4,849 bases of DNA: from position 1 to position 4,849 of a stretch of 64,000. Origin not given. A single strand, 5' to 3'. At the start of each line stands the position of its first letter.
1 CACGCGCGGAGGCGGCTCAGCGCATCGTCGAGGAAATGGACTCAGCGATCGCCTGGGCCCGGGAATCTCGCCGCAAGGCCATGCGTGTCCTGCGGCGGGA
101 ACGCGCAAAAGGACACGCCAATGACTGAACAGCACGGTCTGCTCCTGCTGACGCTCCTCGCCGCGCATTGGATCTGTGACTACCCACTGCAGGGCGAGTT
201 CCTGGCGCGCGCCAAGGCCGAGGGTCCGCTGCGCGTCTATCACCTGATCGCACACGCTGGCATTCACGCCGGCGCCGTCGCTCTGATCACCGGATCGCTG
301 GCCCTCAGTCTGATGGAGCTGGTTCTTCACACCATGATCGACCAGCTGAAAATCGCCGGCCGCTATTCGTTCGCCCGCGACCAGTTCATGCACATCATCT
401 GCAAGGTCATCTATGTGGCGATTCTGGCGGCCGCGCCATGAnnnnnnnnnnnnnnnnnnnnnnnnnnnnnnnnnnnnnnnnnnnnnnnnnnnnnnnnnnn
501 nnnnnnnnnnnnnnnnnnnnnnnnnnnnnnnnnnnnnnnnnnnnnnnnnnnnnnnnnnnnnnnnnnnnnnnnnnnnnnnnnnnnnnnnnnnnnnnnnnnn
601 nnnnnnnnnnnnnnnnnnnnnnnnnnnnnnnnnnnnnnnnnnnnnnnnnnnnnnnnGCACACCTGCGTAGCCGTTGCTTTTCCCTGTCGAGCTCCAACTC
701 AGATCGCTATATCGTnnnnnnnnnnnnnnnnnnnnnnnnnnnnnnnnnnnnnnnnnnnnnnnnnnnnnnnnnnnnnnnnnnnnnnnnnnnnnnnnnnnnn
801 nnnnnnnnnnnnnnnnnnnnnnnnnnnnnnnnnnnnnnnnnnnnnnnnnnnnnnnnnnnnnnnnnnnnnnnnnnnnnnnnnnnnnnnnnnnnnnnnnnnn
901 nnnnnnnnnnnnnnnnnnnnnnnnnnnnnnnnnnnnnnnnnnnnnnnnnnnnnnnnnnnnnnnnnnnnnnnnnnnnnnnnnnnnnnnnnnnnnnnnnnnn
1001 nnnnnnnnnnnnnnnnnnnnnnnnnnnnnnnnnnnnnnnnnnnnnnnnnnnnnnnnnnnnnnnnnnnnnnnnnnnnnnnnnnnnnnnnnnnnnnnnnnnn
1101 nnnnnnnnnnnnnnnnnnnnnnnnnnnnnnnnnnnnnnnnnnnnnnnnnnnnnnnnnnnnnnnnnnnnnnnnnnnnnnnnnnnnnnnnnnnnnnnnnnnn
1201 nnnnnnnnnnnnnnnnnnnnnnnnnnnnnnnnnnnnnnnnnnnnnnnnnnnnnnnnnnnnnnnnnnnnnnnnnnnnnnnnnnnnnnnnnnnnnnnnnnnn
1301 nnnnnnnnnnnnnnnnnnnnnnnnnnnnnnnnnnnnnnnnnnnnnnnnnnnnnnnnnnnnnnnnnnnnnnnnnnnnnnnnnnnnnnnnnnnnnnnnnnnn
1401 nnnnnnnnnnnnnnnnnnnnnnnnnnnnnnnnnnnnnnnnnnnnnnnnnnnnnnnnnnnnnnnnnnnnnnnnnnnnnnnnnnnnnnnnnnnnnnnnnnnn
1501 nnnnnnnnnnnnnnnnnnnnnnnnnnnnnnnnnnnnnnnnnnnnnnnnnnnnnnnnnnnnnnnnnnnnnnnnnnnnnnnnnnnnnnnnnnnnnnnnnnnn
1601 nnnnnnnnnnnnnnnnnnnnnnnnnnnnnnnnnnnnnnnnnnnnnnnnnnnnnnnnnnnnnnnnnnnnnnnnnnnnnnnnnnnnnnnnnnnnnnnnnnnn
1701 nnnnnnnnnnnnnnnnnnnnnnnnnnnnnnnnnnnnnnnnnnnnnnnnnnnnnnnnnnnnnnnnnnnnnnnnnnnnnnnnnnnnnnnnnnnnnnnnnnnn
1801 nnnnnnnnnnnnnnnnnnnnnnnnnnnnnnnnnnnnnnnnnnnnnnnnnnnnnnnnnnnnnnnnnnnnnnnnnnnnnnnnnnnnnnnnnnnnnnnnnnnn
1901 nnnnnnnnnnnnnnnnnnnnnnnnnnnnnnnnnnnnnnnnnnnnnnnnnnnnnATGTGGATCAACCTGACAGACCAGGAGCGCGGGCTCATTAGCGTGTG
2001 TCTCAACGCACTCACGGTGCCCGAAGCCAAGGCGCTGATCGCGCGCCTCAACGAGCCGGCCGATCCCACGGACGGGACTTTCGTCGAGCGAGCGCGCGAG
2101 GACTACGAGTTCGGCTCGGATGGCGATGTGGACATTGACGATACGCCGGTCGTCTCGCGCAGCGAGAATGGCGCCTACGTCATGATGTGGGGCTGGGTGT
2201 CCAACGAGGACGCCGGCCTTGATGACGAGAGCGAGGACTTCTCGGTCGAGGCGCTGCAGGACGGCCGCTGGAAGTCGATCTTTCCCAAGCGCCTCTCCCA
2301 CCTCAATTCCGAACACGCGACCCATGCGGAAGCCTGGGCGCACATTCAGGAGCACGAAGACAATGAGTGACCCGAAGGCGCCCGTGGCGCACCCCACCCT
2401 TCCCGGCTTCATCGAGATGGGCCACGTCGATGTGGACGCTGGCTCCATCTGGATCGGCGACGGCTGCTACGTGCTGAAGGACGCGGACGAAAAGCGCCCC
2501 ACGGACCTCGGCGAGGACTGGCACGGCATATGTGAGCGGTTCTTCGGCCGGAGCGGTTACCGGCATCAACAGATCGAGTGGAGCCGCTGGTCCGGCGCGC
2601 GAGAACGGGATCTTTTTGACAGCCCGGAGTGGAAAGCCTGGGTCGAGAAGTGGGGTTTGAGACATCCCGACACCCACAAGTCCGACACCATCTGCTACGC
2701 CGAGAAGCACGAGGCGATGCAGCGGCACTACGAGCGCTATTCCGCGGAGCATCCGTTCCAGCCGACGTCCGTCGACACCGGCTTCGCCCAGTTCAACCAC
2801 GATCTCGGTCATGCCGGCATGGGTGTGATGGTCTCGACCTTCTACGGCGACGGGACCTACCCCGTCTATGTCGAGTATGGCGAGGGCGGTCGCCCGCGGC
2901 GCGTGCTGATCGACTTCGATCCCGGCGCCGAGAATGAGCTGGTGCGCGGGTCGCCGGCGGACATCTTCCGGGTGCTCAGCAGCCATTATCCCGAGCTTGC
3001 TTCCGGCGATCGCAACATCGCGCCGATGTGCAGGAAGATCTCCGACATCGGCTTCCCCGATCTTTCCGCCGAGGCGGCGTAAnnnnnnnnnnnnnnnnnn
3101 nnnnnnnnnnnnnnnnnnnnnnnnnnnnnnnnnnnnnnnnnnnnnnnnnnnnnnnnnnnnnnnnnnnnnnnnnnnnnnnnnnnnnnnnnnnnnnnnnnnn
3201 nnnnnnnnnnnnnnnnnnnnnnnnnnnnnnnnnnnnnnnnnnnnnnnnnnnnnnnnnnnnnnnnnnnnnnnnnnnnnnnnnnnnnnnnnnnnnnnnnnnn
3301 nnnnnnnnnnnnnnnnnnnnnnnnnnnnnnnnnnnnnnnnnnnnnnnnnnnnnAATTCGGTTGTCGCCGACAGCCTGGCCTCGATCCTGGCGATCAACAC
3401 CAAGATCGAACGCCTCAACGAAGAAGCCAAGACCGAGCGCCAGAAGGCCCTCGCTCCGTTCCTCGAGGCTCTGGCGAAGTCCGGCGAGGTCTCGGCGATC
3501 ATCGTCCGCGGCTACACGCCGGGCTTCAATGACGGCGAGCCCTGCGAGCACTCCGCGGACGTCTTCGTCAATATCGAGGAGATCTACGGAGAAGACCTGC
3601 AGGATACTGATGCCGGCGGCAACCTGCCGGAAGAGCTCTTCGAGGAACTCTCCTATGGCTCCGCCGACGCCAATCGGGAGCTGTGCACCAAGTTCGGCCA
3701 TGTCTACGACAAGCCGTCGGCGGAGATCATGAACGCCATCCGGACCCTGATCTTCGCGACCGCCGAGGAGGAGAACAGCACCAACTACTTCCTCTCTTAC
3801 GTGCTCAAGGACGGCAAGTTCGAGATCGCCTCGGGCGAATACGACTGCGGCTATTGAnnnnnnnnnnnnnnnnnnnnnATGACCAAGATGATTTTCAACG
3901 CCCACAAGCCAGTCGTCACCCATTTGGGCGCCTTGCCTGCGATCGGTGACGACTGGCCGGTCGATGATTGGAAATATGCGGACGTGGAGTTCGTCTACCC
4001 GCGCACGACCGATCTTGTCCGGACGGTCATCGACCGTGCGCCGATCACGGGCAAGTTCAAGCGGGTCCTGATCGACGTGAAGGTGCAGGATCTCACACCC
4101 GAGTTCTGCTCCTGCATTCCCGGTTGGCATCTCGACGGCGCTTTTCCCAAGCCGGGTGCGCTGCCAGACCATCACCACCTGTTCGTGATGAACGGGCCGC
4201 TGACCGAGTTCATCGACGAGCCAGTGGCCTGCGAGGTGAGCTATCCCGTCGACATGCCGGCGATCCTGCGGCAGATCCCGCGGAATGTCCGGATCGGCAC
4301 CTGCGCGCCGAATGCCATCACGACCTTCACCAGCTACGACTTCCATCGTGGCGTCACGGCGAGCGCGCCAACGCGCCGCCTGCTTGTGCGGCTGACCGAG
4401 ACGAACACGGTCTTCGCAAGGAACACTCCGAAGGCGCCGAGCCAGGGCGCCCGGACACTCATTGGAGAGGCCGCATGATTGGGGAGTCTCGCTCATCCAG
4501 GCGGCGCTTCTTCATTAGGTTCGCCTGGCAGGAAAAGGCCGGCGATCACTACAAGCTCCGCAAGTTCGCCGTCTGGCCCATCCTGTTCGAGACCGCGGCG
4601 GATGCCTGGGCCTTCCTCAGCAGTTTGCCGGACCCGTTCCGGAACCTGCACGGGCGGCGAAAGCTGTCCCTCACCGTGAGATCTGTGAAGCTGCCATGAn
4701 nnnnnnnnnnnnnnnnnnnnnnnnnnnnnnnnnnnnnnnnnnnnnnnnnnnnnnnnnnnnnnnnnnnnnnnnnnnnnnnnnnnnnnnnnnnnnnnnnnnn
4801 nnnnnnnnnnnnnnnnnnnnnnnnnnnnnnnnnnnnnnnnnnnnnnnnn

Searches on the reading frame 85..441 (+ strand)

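Call 43: search_protein_families(library=pfam, alignment_id=A4, max_evalue=0.001)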
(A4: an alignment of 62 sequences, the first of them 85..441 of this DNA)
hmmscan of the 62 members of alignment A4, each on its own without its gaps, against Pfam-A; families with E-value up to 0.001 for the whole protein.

A. member 1, window:85-441:+ (118 aa): 1 family
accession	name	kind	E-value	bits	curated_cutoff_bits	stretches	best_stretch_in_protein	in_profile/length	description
PF11750.13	DUF3307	-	1.5e-11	44.9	23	1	20-111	1-106/127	Protein of unknown function (DUF3307)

B. families by the number of members that match (of 62 scanned): 26 families (the first 25 are shown)
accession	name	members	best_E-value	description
PF02195.25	ParB_N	2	5.9e-14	ParB N-terminal domain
PF05100.17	Phage_tail_L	1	4.9e-42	Phage minor tail protein L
PF00959.24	Phage_lysozyme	1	8.7e-28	Phage lysozyme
PF12599.13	DUF3768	1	1.2e-26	Protein of unknown function (DUF3768)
PF12691.13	Phage_tail_terminator_6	1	1.7e-23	Bacteriophage tail terminator protein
PF11195.14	Tad2-like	1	6.5e-23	Thoeris anti-defense 2-like domain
PF05939.18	Phage_min_tail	1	1e-16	Phage minor tail protein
PF24729.2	Acb2_Tad1_hairpin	1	4.6e-15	Acb2/Tad1, hairpin domain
PF00005.33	ABC_tran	1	9.7e-13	ABC transporter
PF11750.13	DUF3307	1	1.5e-11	Protein of unknown function (DUF3307)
PF14464.11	Prok-JAB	1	5.1e-09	Prokaryotic homologs of the JAB domain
PF14192.12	DUF4314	1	2.2e-08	Domain of unknown function (DUF4314)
PF01656.29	CbiA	1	2.2e-06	CobQ/CobB/MinD/ParA nucleotide binding domain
PF06805.18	Lambda_tail_I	1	7.3e-06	Bacteriophage lambda tail assembly protein I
PF13614.12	AAA_31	1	1.7e-05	AAA domain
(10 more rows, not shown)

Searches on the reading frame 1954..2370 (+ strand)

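Call 3: search_protein_families(library=pfam, proteins=[window:1954-2370:+], max_evalue=0.01)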
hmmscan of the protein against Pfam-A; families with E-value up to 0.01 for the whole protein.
window:1954-2370:+ (138 aa): 0 families

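Call 4: search_protein_families(library=phrogs, proteins=[window:1954-2370:+], max_evalue=0.001)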
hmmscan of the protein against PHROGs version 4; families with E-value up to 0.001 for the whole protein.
window:1954-2370:+ (138 aa): 1 family
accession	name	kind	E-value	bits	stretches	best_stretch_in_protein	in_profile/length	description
phrog_6739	-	unknown function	0.00011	23.6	1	52-95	78-122/158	-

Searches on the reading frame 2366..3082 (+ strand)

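Call 3: search_protein_families(library=pfam, proteins=[window:2366-3082:+], max_evalue=0.01)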
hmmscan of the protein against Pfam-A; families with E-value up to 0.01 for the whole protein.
window:2366-3082:+ (238 aa): 1 family
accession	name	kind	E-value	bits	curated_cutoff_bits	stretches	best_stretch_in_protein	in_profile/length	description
PF14025.11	DUF4241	-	5.8e-06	27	27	1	111-181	120-188/189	Protein of unknown function (DUF4241)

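Call 4: search_protein_families(library=phrogs, proteins=[window:2366-3082:+], max_evalue=0.001)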
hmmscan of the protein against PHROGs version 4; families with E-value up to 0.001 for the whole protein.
window:2366-3082:+ (238 aa): 1 family
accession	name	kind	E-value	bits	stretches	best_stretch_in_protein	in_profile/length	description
phrog_5209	-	unknown function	2.5e-14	54.3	1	140-191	47-100/103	-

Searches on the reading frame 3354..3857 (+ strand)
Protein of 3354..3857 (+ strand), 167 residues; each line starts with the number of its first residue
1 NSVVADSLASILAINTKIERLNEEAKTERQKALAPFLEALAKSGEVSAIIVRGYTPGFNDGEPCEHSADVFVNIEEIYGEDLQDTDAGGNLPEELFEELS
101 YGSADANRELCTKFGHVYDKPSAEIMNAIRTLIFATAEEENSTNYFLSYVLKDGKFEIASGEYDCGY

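Call 3: search_protein_families(library=pfam, proteins=[window:3354-3857:+], max_evalue=0.01)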
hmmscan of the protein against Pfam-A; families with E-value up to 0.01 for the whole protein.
window:3354-3857:+ (167 aa): 0 families

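Call 4: search_protein_families(library=phrogs, proteins=[window:3354-3857:+], max_evalue=0.001)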
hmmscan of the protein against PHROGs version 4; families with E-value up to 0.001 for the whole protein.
window:3354-3857:+ (167 aa): 2 families
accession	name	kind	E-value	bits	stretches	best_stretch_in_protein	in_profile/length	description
phrog_10375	-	unknown function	3.3e-21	77.2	1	14-167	12-153/153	-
phrog_9564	-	unknown function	7.6e-07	30.5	1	14-82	8-79/175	-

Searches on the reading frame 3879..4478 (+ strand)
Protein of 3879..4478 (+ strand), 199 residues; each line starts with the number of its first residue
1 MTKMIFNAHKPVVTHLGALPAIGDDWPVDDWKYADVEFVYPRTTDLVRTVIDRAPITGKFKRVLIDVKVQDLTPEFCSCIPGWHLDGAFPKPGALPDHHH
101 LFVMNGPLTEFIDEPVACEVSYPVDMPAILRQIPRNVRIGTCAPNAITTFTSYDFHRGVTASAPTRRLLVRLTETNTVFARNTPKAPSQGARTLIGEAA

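Call 3: search_protein_families(library=pfam, proteins=[window:3879-4478:+], max_evalue=0.01)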
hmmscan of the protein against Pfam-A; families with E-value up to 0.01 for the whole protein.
window:3879-4478:+ (199 aa): 0 families

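Call 4: search_protein_families(library=phrogs, proteins=[window:3879-4478:+], max_evalue=0.001)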
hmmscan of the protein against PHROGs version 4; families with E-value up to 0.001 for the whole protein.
window:3879-4478:+ (199 aa): 2 families
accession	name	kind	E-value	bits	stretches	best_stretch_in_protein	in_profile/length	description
phrog_1843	-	unknown function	5.8e-22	79.5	1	34-181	37-201/222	-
phrog_21561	-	unknown function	4.9e-05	24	1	24-174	25-175/191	-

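Call 6: search_protein_families(library=ncbifam, proteins=[window:3879-4478:+], max_evalue=0.01)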
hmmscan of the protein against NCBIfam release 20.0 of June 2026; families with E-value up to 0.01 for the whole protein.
window:3879-4478:+ (199 aa): 0 families

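Call 7: search_protein_families(library=padloc, proteins=[window:3879-4478:+], max_evalue=0.01)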
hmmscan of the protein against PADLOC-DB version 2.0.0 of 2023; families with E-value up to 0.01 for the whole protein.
window:3879-4478:+ (199 aa): 0 families

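Call 75: search_protein_representatives(protein=window:3879-4478:+)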
Query: 199 residues. Proteins with E-value up to 0.001 (for the whole library): 177; up to 1e-10: 59; up to 1e-30: 6. The best 150 are listed.
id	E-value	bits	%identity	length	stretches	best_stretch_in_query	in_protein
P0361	1.3e-79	283.1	65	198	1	3-194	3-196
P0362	6.3e-60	218.8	72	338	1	45-192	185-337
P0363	4.0e-44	167.1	44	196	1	6-193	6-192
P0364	7.5e-42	159.7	52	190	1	25-187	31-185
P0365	8.7e-33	130.1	54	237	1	24-173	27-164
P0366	4.8e-32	127.7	43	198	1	5-192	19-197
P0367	2.1e-29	119.0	40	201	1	1-185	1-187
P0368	3.5e-28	115.1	41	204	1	3-178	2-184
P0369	4.0e-26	108.4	37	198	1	6-179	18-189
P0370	1.5e-25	106.5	37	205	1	6-187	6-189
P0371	1.9e-25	106.1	38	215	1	3-189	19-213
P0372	9.9e-25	103.8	36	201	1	6-192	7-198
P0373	1.9e-23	99.6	40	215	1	28-187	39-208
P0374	3.7e-23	98.7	33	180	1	4-178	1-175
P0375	4.5e-22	95.1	35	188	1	4-183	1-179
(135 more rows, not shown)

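Call 85: predict_structure(alignment_id=A5)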
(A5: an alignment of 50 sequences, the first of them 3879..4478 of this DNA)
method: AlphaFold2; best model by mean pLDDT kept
length: 199 residues; sequences in the alignment: 50
mean_pLDDT: 94.3   pTM: 0.90
mean pLDDT of the five models: 94.3, 94.1, 94.0, 93.9, 93.4
residues with pLDDT >= 90: 183; 70-90: 8; 50-70: 3; < 50: 5
segments of 3 or more residues with pLDDT < 50: 195-199
pLDDT, mean of each block of 10 residues (from residue 1): 96 97 95 98 98 98 98 93 95 95 97 98 96 98 97 97 97 98 91 49
secondary structure, 60 per line:
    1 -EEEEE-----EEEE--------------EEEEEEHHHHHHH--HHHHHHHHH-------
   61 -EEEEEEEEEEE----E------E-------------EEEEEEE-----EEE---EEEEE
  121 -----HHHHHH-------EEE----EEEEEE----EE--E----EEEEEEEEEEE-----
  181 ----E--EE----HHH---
elements in order: E2-6 E12-15 E30-35 H36-42 H45-53 E62-72 E98-104 E110-112 E116-120 H126-131 E139-141 E146-151 E165-175

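Call 88: fold_search(model_id=the predicted structure, library=pdb)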
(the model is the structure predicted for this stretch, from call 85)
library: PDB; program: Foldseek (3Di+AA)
matches with E <= 10: 1795; with E <= 0.001: 0
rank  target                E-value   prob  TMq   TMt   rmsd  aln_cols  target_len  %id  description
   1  6n1f_B                3.8e-03  0.96  0.35  0.34  13.1       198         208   14  Crystal structure of Oxidoreductase, 2OG-Fe(II) oxygenase family, from Burkholderia pseudomallei (released 2018-12-19)
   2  3btz_A                4.7e-03  0.97  0.29  0.28   6.9       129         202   15  Crystal structure of human ABH2 cross-linked to dsDNA (released 2008-04-22)
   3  4xab                  5.2e-03  0.99  0.35  0.29   8.9       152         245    9  Crystal Structure of EvdO2 from Micromonospora carbonacea var. aurantiaca (released 2015-08-05)
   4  9jrr_A                5.5e-03  1.00  0.40  0.50   8.2       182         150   11  Crystal structure of YjgK from Salmonella Typhimurium (released 2025-07-02)
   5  3bu0_A                5.8e-03  0.97  0.30  0.29   7.1       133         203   16  crystal structure of human ABH2 cross-linked to dsDNA with cofactors (released 2008-04-22)
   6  3rzl_A                5.8e-03  0.94  0.29  0.30   5.6       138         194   15  Duplex Interrogation by a Direct DNA Repair Protein in the Search of Damage (released 2012-06-06)
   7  8xp6                  6.5e-03  0.99  0.42  0.31   7.7       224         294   11  2OG-Fe(II) oxygenase-ColD (released 2025-01-15)
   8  3w21_B                6.5e-03  0.98  0.38  0.32   6.1       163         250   16  Crystal Structure of a Novel N-Substituted L-Amino Acid Dioxygenase in complex with alpha-KG from Burkholderia ambifar (released 2013-07-17)
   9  3rzm_A                7.3e-03  0.97  0.31  0.30   5.3       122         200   13  Duplex Interrogation by a Direct DNA Repair Protein in the Search of Damage (released 2012-06-06)
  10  4xac                  7.3e-03  0.97  0.33  0.27   9.0       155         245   10  Crystal Structure of EvdO2 from Micromonospora carbonacea var. aurantiaca complexed with 2-oxoglutarate (released 2015-08-05)
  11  6oxh_A                7.7e-03  0.99  0.48  0.36   7.9       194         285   12  X-ray crystal structure of His-tagged Y140F FtmOx1 bound to Fe(II) and 2-oxoglutarate (released 2019-07-03)
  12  3s57_A                8.1e-03  0.97  0.31  0.30   6.4       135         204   15  ABH2 cross-linked with undamaged dsDNA-1 containing cofactors (released 2012-06-06)
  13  1s4c_A                8.1e-03  0.91  0.32  0.39  10.5       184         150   10  YHCH PROTEIN (HI0227) COPPER COMPLEX (released 2005-06-14)
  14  5nch_A                8.6e-03  0.98  0.47  0.40   8.8       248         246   14  GriE apo form (released 2017-10-04)
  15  3bty_A                8.6e-03  0.97  0.32  0.32   5.6       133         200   15  Crystal structure of human ABH2 bound to dsDNA containing 1meA through cross-linking away from active site (released 2008-04-22)
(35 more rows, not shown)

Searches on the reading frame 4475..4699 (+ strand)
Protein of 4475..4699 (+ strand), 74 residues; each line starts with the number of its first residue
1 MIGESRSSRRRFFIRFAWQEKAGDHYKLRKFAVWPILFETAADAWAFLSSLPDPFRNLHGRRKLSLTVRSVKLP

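Call 74: search_protein_families(library=pfam, proteins=[window:4475-4699:+], max_evalue=0.01)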
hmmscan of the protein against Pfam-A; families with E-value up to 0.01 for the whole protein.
window:4475-4699:+ (74 aa): 0 families
